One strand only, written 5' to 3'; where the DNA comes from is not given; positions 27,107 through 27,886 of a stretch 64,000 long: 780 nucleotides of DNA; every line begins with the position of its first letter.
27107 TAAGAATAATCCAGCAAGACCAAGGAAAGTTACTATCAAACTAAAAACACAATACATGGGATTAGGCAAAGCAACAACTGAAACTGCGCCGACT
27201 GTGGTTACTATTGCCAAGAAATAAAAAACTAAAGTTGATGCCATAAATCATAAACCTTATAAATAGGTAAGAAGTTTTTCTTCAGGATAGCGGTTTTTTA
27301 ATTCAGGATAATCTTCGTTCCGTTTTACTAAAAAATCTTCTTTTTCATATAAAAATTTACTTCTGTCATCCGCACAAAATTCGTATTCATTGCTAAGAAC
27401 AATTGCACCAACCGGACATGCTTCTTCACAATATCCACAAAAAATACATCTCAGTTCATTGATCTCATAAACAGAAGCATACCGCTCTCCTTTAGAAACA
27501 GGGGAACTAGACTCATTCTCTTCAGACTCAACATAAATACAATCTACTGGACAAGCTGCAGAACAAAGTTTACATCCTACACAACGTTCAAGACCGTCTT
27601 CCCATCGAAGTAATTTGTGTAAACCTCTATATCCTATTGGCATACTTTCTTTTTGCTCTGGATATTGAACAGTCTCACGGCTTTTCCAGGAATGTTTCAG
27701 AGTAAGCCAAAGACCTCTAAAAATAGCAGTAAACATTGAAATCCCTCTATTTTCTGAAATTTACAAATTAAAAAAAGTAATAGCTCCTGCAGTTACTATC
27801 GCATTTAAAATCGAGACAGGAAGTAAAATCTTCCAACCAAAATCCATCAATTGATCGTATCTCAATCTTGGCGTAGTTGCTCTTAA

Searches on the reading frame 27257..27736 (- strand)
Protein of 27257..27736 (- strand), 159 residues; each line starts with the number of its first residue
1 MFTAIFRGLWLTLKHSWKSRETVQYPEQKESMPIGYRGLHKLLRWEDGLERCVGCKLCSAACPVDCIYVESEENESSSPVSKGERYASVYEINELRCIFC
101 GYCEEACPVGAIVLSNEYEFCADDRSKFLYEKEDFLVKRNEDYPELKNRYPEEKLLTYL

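Call 57: find_homologous_proteins(query=A2, max_evalue=1e-20)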
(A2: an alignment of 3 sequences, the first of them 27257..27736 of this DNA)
Query A2 (3 sequences) (159 aa, profile of the alignment): 7169 proteins with E <= 1e-20 among 8000 candidates; the best 120 are listed.
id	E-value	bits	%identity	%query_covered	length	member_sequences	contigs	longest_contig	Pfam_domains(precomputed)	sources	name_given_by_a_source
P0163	5.4e-93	327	96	100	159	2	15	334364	PF14697.12,PF12797.13,PF12837.13,PF00037.33,PF13484.12,PF12838.13,PF13534.12,PF13237.12,PF13183.12,PF13187.12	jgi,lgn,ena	-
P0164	3.5e-92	324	95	100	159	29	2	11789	PF14697.12,PF12797.13,PF12837.13,PF00037.33,PF13484.12,PF12838.13,PF13237.12,PF13183.12,PF13187.12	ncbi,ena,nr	ncbi:MAG: NADH-quinone oxidoreductase subunit NuoI [Nitrospinae bacterium]|nr:NADH-quinone oxidoredu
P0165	6.4e-92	323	93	100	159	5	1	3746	PF14697.12,PF12797.13,PF12837.13,PF00037.33,PF13484.12,PF12838.13,PF13534.12,PF13237.12,PF13183.12,PF13187.12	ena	-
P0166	9.9e-92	323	95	100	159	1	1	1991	PF14697.12,PF17179.10,PF12797.13,PF12837.13,PF00037.33,PF13484.12,PF12838.13,PF13534.12,PF13237.12,PF13183.12,PF13187.12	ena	-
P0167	6.2e-91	320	75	100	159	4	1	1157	PF14697.12,PF12797.13,PF12837.13,PF00037.33,PF13484.12,PF12838.13,PF13237.12,PF13183.12,PF13187.12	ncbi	-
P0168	2.9e-89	315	82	100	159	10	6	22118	PF14697.12,PF12797.13,PF12837.13,PF00037.33,PF13484.12,PF12838.13,PF13237.12,PF13183.12,PF12800.13,PF13187.12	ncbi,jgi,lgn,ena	ncbi:MAG: NADH-quinone oxidoreductase subunit I [Nitrospinota bacterium]|jgi:NADH-quinone oxidoreduc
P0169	4.9e-89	314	82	100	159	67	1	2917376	PF14697.12,PF17179.10,PF12797.13,PF12837.13,PF00037.33,PF13484.12,PF12838.13,PF13237.12,PF13183.12,PF13187.12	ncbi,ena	-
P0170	2.0e-88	312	81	100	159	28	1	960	PF14697.12,PF12797.13,PF12837.13,PF00037.33,PF13484.12,PF12838.13,PF13237.12,PF13183.12,PF13187.12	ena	-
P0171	5.8e-88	310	75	100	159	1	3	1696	PF14697.12,PF12797.13,PF12837.13,PF00037.33,PF13484.12,PF12838.13,PF13534.12,PF13237.12,PF13183.12,PF12800.13,PF13187.12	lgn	-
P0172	1.0e-87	309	82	100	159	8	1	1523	PF14697.12,PF12797.13,PF12837.13,PF00037.33,PF13484.12,PF12838.13,PF13237.12,PF13183.12,PF12800.13,PF13187.12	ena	-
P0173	4.6e-87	307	76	100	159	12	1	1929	PF14697.12,PF12797.13,PF12837.13,PF00037.33,PF13484.12,PF12838.13,PF13237.12,PF13183.12,PF13187.12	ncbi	-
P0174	2.1e-86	305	74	100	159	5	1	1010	PF14697.12,PF17179.10,PF12797.13,PF12837.13,PF00037.33,PF13484.12,PF12838.13,PF13237.12,PF13183.12,PF13187.12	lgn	-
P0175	7.9e-86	303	77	100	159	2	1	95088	PF14697.12,PF12797.13,PF12837.13,PF00037.33,PF13484.12,PF12838.13,PF13237.12,PF13183.12,PF12800.13,PF13187.12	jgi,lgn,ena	-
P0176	2.2e-85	302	81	100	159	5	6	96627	PF14697.12,PF12797.13,PF12837.13,PF00037.33,PF13484.12,PF12838.13,PF13237.12,PF13183.12,PF12800.13,PF13187.12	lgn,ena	-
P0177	4.8e-85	301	59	97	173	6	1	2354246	PF14697.12,PF12797.13,PF00037.33,PF13484.12,PF12838.13,PF13237.12,PF13183.12,PF12800.13,PF13187.12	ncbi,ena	-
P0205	1.2e-57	212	54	86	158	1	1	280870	PF14697.12,PF12797.13,PF12837.13,PF00037.33,PF13484.12,PF12838.13,PF13534.12,PF13237.12,PF13183.12,PF13187.12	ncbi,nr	ncbi:MAG: NADH-quinone oxidoreductase subunit NuoI [Candidatus Eisenbacteria bacterium]|nr:NADH-quin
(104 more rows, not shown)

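Call 71: find_encoding_contigs(protein=P0205, flank=10000, max_places=1)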
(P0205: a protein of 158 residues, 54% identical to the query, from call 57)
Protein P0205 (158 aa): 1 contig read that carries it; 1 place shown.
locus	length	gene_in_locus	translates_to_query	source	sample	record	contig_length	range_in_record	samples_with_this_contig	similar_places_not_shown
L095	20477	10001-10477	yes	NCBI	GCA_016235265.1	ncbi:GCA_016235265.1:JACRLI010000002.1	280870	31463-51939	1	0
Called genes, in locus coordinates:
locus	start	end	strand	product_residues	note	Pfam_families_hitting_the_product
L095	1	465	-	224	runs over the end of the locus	PF01381:HTH_3, PF13560:HTH_31, PF07883:Cupin_2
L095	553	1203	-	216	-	PF01381:HTH_3, PF12844:HTH_19 (weak), PF13560:HTH_31, PF07883:Cupin_2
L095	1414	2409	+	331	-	PF01208:URO-D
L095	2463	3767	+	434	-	PF00512:HisKA, PF02518:HATPase_c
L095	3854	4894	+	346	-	PF01368:DHH, PF02272:DHHA1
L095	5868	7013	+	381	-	PF00070:Pyr_redox (faint), PF01266:DAO, PF07992:Pyr_redox_2 (faint), PF12831:FAD_oxidored (weak), PF13450:NAD_binding_8 (faint), PF13738:Pyr_redox_3 (faint)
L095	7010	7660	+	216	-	PF23023:Anti-Pycsar_Apyc1 (weak), PF00753:Lactamase_B, PF12706:Lactamase_B_2 (weak)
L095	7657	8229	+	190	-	PF00132:Hexapep (weak)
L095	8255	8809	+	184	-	PF22769:DCD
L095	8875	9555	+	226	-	PF00753:Lactamase_B, PF13483:Lactamase_B_3, PF12706:Lactamase_B_2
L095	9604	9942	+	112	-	-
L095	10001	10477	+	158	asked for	PF13183:Fer4_8 (faint), PF13534:Fer4_17 (faint), PF14697:Fer4_21 (faint), PF13237:Fer4_10, PF00037:Fer4 (weak), PF12838:Fer4_7, PF13187:Fer4_9, PF00037:Fer4, +3 more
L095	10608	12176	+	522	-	PF13506:Glyco_transf_21, PF00535:Glycos_transf_2, PF13641:Glyco_tranf_2_3, PF13632:Glyco_trans_2_3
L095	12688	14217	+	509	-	PF07969:Amidohydro_3, PF01979:Amidohydro_1 (weak)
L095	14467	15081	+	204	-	PF07638:Sigma70_ECF, PF04542:Sigma70_r2, PF08281:Sigma70_r4_2, PF04545:Sigma70_r4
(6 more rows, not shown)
